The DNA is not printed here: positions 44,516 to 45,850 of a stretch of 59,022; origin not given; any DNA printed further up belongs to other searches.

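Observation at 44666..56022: Glt/Nfs-like envelope-spanning gene cluster outside a myxobacterial context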

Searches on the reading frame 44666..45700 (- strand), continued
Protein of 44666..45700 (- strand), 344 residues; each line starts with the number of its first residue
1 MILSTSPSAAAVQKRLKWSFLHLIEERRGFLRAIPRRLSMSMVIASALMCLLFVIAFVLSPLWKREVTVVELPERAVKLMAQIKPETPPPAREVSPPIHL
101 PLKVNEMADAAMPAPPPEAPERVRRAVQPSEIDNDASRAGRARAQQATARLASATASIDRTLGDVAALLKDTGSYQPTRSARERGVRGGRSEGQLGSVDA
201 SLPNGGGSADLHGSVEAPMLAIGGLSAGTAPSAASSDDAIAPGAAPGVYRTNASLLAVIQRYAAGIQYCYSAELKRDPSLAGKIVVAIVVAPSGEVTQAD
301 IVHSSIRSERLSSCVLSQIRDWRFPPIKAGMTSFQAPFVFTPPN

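Call 26: find_related_loci(query=A1, collection=genome_contigs, flank=10000)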
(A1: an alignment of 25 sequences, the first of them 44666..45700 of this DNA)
Query A1 (344 aa) in genome_contigs; peptide patterns used: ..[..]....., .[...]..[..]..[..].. (x = any residue, [..] = any of these).
114 stretches matched a pattern; 64 encode a relative of the query (tblastn E <= 1e-3); 64 distinct loci.
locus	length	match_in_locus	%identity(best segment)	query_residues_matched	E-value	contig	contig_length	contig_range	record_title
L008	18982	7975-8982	46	11-344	5e-82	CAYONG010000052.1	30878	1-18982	MAG TPA_asm: uncultured bacterium isolate binchicken_co165_111 genome assembly, contig: k141_2321233, whole genome shotg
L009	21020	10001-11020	43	1-344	6e-76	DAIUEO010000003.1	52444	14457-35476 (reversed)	MAG TPA_asm: Candidatus Eisenbacteria bacterium isolate CTOTU25980 NODE_80_length_52444_cov_4.693772, whole genome shotg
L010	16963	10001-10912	46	37-344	3e-75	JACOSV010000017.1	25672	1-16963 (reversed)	MAG: Candidatus Eisenbacteria bacterium isolate NC_groundwater_27_Pr7_B-0.1um_72_14 FFV18_Bp1_scaffold_79513, whole geno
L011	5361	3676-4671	46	12-344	6e-71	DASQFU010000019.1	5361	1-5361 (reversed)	MAG TPA_asm: Candidatus Limnocylindria bacterium isolate SMAG_U11788 k141_836783, whole genome shotgun sequence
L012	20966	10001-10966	45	21-344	3e-68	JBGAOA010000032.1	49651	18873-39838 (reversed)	MAG: Candidatus Eisenbacteria bacterium isolate MAG_AAO_H10.72 AAOH10-72_opera_contig_2922, whole genome shotgun sequenc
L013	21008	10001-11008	45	15-344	2e-66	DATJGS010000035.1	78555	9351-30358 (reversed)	MAG TPA_asm: Candidatus Saccharimonadaceae bacterium isolate SMAG_U15492 k141_2531378, whole genome shotgun sequence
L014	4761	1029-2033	44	11-344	5e-65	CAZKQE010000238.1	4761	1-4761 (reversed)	MAG TPA_asm: uncultured bacterium isolate SRP287453_co1_29 genome assembly, contig: NODE_35670_length_4761_cov_7.487250,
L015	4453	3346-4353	42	11-344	3e-65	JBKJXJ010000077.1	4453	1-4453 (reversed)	MAG: Candidatus Eisenbacteria bacterium isolate swi_bin.170 k127_9072090, whole genome shotgun sequence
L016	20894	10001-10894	48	52-343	3e-55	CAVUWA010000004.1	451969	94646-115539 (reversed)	MAG: Candidatus Eisenbacteria bacterium isolate MFD05684.bin.1.290 genome assembly, contig: contig_46984, whole genome s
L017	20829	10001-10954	43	19-343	4e-54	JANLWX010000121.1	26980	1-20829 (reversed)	MAG: Candidatus Eisenbacteria bacterium isolate OTE_20_metabat_201 OTE_20_k141_935417, whole genome shotgun sequence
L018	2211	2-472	56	189-344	2e-54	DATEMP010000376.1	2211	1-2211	MAG TPA_asm: Candidatus Eisenbacteria bacterium isolate SMAG_U8945 k141_569642, whole genome shotgun sequence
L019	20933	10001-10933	41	37-344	6e-51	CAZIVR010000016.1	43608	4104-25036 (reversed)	MAG TPA_asm: uncultured bacterium isolate SRP287453_co1_107 genome assembly, contig: NODE_1322_length_43608_cov_26.12336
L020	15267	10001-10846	75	113-344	2e-48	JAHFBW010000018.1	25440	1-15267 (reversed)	MAG: Candidatus Eisenbacteria bacterium isolate nzgw207 NODE_1747_length_25441_cov_3.519668, whole genome shotgun sequen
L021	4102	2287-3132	76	113-344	4e-48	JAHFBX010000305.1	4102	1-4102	MAG: Candidatus Eisenbacteria bacterium isolate nzgw208 NODE_18904_length_4103_cov_3.347564, whole genome shotgun sequen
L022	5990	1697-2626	36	38-344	2e-46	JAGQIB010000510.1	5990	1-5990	MAG: Gemmatimonadetes bacterium isolate HKST-UBA01 2011-04-20_1_(paired)_contig_477855, whole genome shotgun sequence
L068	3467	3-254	64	261-344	4e-33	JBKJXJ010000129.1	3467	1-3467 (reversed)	MAG: Candidatus Eisenbacteria bacterium isolate swi_bin.170 k127_14261224, whole genome shotgun sequence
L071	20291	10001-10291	40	244-340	2e-16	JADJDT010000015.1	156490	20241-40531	MAG: Proteobacteria bacterium isolate Aved_18-Q3-R54-62_MAXAC.289 tig00019734-10-1569180, whole genome shotgun sequence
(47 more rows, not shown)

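Call 32: search_protein_families(library=ncbifam, proteins=[L071:2955-5429:+, L071:5911-7143:+, L071:7140-7451:+, L071:7448-7837:+, L071:8115-9113:+, L071:8780-10309:+, L071:10312-11130:+, L071:11127-11807:+, L071:11811-13658:+, L071:13225-17058:+], max_evalue=0.01)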
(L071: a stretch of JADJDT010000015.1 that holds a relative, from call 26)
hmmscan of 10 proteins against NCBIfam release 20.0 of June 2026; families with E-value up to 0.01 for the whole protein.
L071:2955-5429:+ (824 aa): 0 families

L071:5911-7143:+ (410 aa): 0 families

L071:7140-7451:+ (103 aa): 0 families

L071:7448-7837:+ (129 aa): 0 families

L071:8115-9113:+ (332 aa): 4 families
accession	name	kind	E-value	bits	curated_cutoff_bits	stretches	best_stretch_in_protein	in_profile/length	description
TIGR03354.1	VI_FHA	hypoth_equivalog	1.4e-09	38.3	120.25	1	22-207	19-203/420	type VI secretion system-associated FHA domain protein TagH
NF033760.1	gliding_GltG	equivalog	1.8e-09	36.7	650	1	10-194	7-185/650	adventurous gliding motility protein GltG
NF041660.2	oxygluDhInhib_OdhI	equivalog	3.4e-08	33.4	200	1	20-96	48-125/130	oxoglutarate dehydrogenase inhibitor Odhl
NF049868.1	FhaB_Rv0019c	equivalog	7.7e-06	26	125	1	24-93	83-153/158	FHA domain-containing protein FhaB/FipA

L071:8780-10309:+ (509 aa): 3 families
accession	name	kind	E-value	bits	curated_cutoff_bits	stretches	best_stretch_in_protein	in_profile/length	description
NF033760.1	gliding_GltG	equivalog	6.5e-34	117.5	650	1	103-507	245-648/650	adventurous gliding motility protein GltG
NF033768.1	myxo_SS_tail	domain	6.1e-31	106.4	40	1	414-505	1-92/92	AgmX/PglI C-terminal domain-containing protein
NF033761.1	gliding_GltJ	equivalog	8.2e-11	41.7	450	1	414-504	581-671/671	adventurous gliding motility protein GltJ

L071:10312-11130:+ (272 aa): 1 family
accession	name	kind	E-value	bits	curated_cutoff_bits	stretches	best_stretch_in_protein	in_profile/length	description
TIGR04565.1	OMP_myx_plus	subfamily_domain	4.7e-19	68.9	60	1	101-247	1-137/161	outer membrane beta-barrel domain-containing protein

L071:11127-11807:+ (226 aa): 1 family
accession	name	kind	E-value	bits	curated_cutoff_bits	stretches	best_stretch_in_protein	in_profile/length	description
TIGR04565.1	OMP_myx_plus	subfamily_domain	4.9e-22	78.6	60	1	64-217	4-161/161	outer membrane beta-barrel domain-containing protein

L071:11811-13658:+ (615 aa): 1 family
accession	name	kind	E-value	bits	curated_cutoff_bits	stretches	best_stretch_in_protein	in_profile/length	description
NF033756.1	gliding_GltC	equivalog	4.3e-21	75.3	450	1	344-459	318-433/622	adventurous gliding motility protein GltC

L071:13225-17058:+ (1277 aa): 9 families
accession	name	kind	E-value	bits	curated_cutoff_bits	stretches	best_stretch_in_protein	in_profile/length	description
TIGR02795.1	tol_pal_ybgF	equivalog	2.4e-10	41.1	90.1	1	282-365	20-103/119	tol-pal system protein YbgF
TIGR03302.1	OM_YfiO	subfamily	3e-07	30.2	81.4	1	300-386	32-119/239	outer membrane protein assembly factor BamD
TIGR02917.1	PEP_TPR_lipo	equivalog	5.2e-07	27.9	312.2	1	1153-1246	697-790/899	XrtA/PEP-CTERM system TPR-repeat protein PrsT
NF040959.1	MamA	equivalog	2.3e-06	27.2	200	0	279-405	17-136/204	magnetosome protein MamA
NF008068.0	PRK10803.1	equivalog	8.5e-06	25.9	383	1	314-402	156-245/263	cell division protein CpoB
NF047507.1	TPR_BatC_Lepto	exception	2.4e-05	23.9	175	0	1202-1231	106-135/214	TPR repeat-containing protein BatC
NF033762.1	social_mot_Tgl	equivalog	5.7e-05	22.6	225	1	281-403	48-165/252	social motility TPR repeat lipoprotein Tgl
NF033920.0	C39_PA2778_fam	equivalog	0.00015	21.2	150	0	1140-1223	171-255/255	PA2778 family cysteine peptidase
TIGR00990.1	3a0801s09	subfamily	0.00017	20.4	757.25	0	448-502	116-167/615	mitochondrial import receptor subunit TOM70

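Call 43: find_homologous_proteins(query=L071:13225-17058:+, max_evalue=0.001)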
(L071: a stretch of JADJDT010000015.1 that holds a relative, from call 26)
Query L071:13225-17058:+ (1277 aa): 246 proteins with E <= 0.001 among 8000 candidates; the best 120 are listed.
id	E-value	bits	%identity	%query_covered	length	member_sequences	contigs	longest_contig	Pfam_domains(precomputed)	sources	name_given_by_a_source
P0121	0.0e+0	2186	89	89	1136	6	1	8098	PF10602.16,PF13525.13,PF13424.13,PF07719.24,PF13174.13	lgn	-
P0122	0.0e+0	2113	92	83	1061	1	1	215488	PF10602.16,PF13525.13,PF00515.35,PF12895.14,PF13181.13,PF07719.24,PF13174.13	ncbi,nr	ncbi:MAG: tetratricopeptide repeat protein [Proteobacteria bacterium]|nr:tetratricopeptide repeat pr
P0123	0.0e+0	1531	67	85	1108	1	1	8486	PF10602.16,PF13431.13,PF13176.13,PF13428.13,PF13374.13,PF14559.13,PF13371.13,PF00515.35,PF12895.14,PF13424.13,PF13432.13,PF13181.13,PF07719.24,PF13174.13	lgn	-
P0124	0.0e+0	1499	66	85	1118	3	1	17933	PF14559.13,PF13525.13,PF00515.35,PF13424.13,PF13432.13,PF13428.13,PF13181.13,PF07719.24,PF13174.13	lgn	-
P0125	0.0e+0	1461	64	86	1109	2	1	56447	PF14559.13,PF13525.13,PF13424.13,PF13432.13,PF13428.13,PF07719.24,PF13174.13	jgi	jgi:tetratricopeptide (TPR) repeat protein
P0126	0.0e+0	1450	62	86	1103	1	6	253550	PF10602.16,PF14559.13,PF13525.13,PF00515.35,PF12895.14,PF13424.13,PF13428.13,PF13181.13,PF07719.24,PF13174.13,PF13374.13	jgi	jgi:tetratricopeptide (TPR) repeat protein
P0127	0.0e+0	1437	63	85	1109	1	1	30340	PF14559.13,PF13525.13,PF00515.35,PF13424.13,PF13432.13,PF13428.13,PF07719.24,PF13174.13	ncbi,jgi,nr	ncbi:MAG: tetratricopeptide repeat protein [Deltaproteobacteria bacterium]|nr:tetratricopeptide repe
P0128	0.0e+0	1372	60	84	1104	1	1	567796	PF14559.13,PF13431.13,PF13424.13,PF13432.13,PF13428.13,PF13174.13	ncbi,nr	ncbi:MAG: tetratricopeptide repeat protein [Deltaproteobacteria bacterium]|nr:tetratricopeptide repe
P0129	0.0e+0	1367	60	86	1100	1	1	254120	PF14559.13,PF13424.13,PF13432.13,PF13428.13,PF13181.13,PF07719.24,PF13174.13,PF13374.13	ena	-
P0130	0.0e+0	1364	60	85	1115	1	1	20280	PF14559.13,PF13424.13,PF13432.13,PF13428.13,PF13181.13,PF07719.24,PF13174.13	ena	-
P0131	0.0e+0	1359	59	85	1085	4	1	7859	PF14559.13,PF00515.35,PF13424.13,PF13176.13,PF13432.13,PF13428.13,PF07719.24,PF13374.13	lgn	-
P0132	0.0e+0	1355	58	85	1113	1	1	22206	PF10602.16,PF14559.13,PF12895.14,PF13424.13,PF13176.13,PF13432.13,PF13428.13,PF13181.13,PF07719.24,PF13174.13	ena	-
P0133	0.0e+0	1355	58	86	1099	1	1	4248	PF14559.13,PF00515.35,PF13424.13,PF13176.13,PF13432.13,PF13428.13,PF13181.13,PF07719.24,PF13174.13,PF13374.13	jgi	jgi:tetratricopeptide (TPR) repeat protein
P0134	0.0e+0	1354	59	85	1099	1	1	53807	PF13525.13,PF00515.35,PF13424.13,PF13176.13,PF13432.13,PF13428.13,PF13181.13,PF07719.24,PF13174.13,PF13374.13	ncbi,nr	ncbi:MAG: tetratricopeptide repeat protein [Myxococcales bacterium]|nr:tetratricopeptide repeat prot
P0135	0.0e+0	1353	58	85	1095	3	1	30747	PF14559.13,PF13525.13,PF13371.13,PF00515.35,PF13424.13,PF13432.13,PF13428.13,PF13181.13,PF07719.24,PF13174.13,PF13374.13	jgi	jgi:tetratricopeptide (TPR) repeat protein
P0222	4.4e-157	543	34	83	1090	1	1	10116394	PF14559.13,PF13431.13,PF13525.13,PF13414.13,PF00515.35,PF13424.13,PF13432.13,PF13428.13,PF13181.13,PF07719.24,PF13174.13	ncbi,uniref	ncbi:tetratricopeptide repeat protein [Myxococcus stipitatus]|uniref:tetratricopeptide repeat protei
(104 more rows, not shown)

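Call 44: find_encoding_contigs(protein=P0222, flank=10000, max_places=1)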
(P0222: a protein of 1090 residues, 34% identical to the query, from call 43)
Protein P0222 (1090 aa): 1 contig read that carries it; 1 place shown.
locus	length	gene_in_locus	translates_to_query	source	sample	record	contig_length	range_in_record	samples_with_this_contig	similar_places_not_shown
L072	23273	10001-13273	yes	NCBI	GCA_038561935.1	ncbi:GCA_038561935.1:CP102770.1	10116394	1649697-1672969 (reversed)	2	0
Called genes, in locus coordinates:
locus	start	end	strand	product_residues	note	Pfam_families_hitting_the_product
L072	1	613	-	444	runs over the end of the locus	-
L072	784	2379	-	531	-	PF18884:TSP3_bac (faint)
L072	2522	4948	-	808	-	-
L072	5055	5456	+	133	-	-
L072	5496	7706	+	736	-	PF16697:Yop-YscD_cpl, PF00498:FHA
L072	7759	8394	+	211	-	-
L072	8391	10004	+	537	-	-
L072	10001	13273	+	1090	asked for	PF13428:TPR_14 (faint), PF13431:TPR_17 (faint), PF14559:TPR_19 (faint), PF07719:TPR_2 (faint), PF13174:TPR_6 (faint), PF13181:TPR_8 (faint), PF00515:TPR_1 (faint), PF13525:YfiO (weak), +3 more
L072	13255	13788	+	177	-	-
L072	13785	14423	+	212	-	-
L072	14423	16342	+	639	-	-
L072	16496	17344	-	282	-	PF00892:EamA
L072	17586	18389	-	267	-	PF00005:ABC_tran, PF13304:AAA_21 (faint)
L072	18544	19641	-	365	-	PF01032:FecCD, PF00950:ABC-3 (weak)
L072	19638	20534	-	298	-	PF01497:Peripla_BP_2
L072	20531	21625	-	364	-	PF05171:HemS, PF06228:ChuX_HutX, PF05171:HemS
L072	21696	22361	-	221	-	PF14064:HmuY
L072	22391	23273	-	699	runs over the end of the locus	PF07715:Plug, PF00593:TonB_dep_Rec_b-barrel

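Call 45: search_protein_families(library=ncbifam, proteins=[L072:5055-5456:+, L072:5496-7706:+, L072:7759-8394:+, L072:8391-10004:+, L072:10001-13273:+, L072:13255-13788:+, L072:13785-14423:+, L072:14423-16342:+], max_evalue=0.01)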
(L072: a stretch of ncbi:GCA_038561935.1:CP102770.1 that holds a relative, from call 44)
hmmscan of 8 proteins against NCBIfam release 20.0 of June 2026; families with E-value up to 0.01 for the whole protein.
L072:5055-5456:+ (133 aa): 1 family
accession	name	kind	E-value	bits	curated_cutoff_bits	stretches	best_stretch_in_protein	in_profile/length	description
NF033764.1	gliding_CglF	equivalog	1.5e-07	31.3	90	1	69-130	24-85/88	adventurous gliding motility protein CglF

L072:5496-7706:+ (736 aa): 7 families
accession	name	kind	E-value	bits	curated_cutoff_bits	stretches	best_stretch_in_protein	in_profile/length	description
NF033760.1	gliding_GltG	equivalog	5.9e-64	216.7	650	2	189-735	107-649/650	adventurous gliding motility protein GltG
NF033768.1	myxo_SS_tail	domain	9.3e-35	118.6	40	1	642-732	2-92/92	AgmX/PglI C-terminal domain-containing protein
NF033761.1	gliding_GltJ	equivalog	1.9e-14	53.7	450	1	640-731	580-671/671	adventurous gliding motility protein GltJ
TIGR03354.1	VI_FHA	hypoth_equivalog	1.1e-08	35.4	120.25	1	28-234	25-225/420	type VI secretion system-associated FHA domain protein TagH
NF041660.2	oxygluDhInhib_OdhI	equivalog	1.9e-06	27.8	200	1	30-95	59-124/130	oxoglutarate dehydrogenase inhibitor Odhl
TIGR01352.1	tonB_Cterm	subfamily_domain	3.5e-05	24.1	27.1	1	670-732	11-74/76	TonB family protein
NF049868.1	FhaB_Rv0019c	equivalog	6.7e-05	23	125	1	11-82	69-141/158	FHA domain-containing protein FhaB/FipA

L072:7759-8394:+ (211 aa): 1 family
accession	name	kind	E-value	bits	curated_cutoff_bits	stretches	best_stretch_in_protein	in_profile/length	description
TIGR04565.1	OMP_myx_plus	subfamily_domain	6.7e-35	120.5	60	1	47-207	1-161/161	outer membrane beta-barrel domain-containing protein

L072:8391-10004:+ (537 aa): 1 family
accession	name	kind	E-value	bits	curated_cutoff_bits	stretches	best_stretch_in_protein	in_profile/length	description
NF033756.1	gliding_GltC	equivalog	1.7e-25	89.8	450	2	260-377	313-428/622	adventurous gliding motility protein GltC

L072:10001-13273:+ (1090 aa): 12 families
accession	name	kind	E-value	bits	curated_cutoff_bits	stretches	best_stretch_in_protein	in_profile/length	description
TIGR02917.1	PEP_TPR_lipo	equivalog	2.8e-14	52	312.2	2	962-1067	416-522/899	XrtA/PEP-CTERM system TPR-repeat protein PrsT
TIGR02795.1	tol_pal_ybgF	equivalog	1.1e-11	45.4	90.1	2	491-551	20-76/119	tol-pal system protein YbgF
NF040959.1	MamA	equivalog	4e-10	39.5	200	0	248-319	65-136/204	magnetosome protein MamA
TIGR02521.1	type_IV_pilW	equivalog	2.3e-09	37.2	154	0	1008-1071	133-196/234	type IV pilus biogenesis/stability protein PilW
TIGR03302.1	OM_YfiO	subfamily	4.2e-09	36.2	81.4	1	488-553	45-109/239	outer membrane protein assembly factor BamD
NF047507.1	TPR_BatC_Lepto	exception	2.9e-07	30.2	175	0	1006-1054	92-140/214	TPR repeat-containing protein BatC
TIGR02552.1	LcrH_SycD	equivalog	1.6e-06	27.9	104.8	0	510-553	14-57/136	SycD/LcrH family type III secretion system chaperone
NF033758.1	gliding_GltE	equivalog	9.1e-06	24.9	225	1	975-1068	187-280/411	adventurous gliding motility TPR repeat lipoprotein GltE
NF033920.0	C39_PA2778_fam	equivalog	0.00038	19.9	150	0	995-1065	175-245/255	PA2778 family cysteine peptidase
NF008068.0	PRK10803.1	equivalog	0.00048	20.2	383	0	148-236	155-244/263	cell division protein CpoB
TIGR00990.1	3a0801s09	subfamily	0.00096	17.9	757.25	0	281-321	120-160/615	mitochondrial import receptor subunit TOM70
NF033762.1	social_mot_Tgl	equivalog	0.0015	17.9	225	0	999-1061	54-117/252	social motility TPR repeat lipoprotein Tgl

L072:13255-13788:+ (177 aa): 0 families

L072:13785-14423:+ (212 aa): 1 family
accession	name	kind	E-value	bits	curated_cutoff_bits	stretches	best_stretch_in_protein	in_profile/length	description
TIGR02168.1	SMC_prok_B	equivalog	0.0026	15.6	567.35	1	44-196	224-374/1181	chromosome segregation protein SMC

L072:14423-16342:+ (639 aa): 43 families (the best 25 are shown)
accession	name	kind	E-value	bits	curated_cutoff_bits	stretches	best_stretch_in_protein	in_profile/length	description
TIGR02917.1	PEP_TPR_lipo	equivalog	1.2e-65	221.9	312.2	4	34-311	593-868/899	XrtA/PEP-CTERM system TPR-repeat protein PrsT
NF040959.1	MamA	equivalog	1.5e-62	210.6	200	5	183-343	42-201/204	magnetosome protein MamA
TIGR02521.1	type_IV_pilW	equivalog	3.4e-54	183.9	154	4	180-314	33-169/234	type IV pilus biogenesis/stability protein PilW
NF033762.1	social_mot_Tgl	equivalog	1.6e-38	132.5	225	4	210-413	29-230/252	social motility TPR repeat lipoprotein Tgl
TIGR02552.1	LcrH_SycD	equivalog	4.9e-35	120.2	104.8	4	544-624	7-87/136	SycD/LcrH family type III secretion system chaperone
TIGR02795.1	tol_pal_ybgF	equivalog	2.1e-34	118.6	90.1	3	321-390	45-113/119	tol-pal system protein YbgF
NF033920.0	C39_PA2778_fam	equivalog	2.2e-34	119.1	150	5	535-620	170-255/255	PA2778 family cysteine peptidase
NF033758.1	gliding_GltE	equivalog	1e-31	110.4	225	4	78-273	156-352/411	adventurous gliding motility TPR repeat lipoprotein GltE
NF047507.1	TPR_BatC_Lepto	exception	3.2e-30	105.2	175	4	264-314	76-130/214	TPR repeat-containing protein BatC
NF008520.0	PRK11447.1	equivalog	2e-26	92.1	858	5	252-314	275-337/1157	cellulose synthase complex outer membrane protein BcsC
TIGR00990.1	3a0801s09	subfamily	3.6e-26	91.9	757.25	3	242-473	327-561/615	mitochondrial import receptor subunit TOM70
NF047371.1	FlcA_CTERM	equivalog_domain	5.3e-25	87.9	300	2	265-477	332-530/646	periplasmic flagellar collar protein FlcA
NF052415.1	T3SS_chap_SctY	equivalog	2.1e-24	86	70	4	486-582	5-104/106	type III secretion apparatus assembly chaperone SctY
NF008391.2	PRK11189.1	equivalog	1.7e-23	83.5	250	2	229-305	82-158/297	lipoprotein NlpI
TIGR00540.1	TPR_hemY_coli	hypoth_equivalog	2.1e-23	82.7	142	3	458-581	265-385/385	heme biosynthesis-associated TPR protein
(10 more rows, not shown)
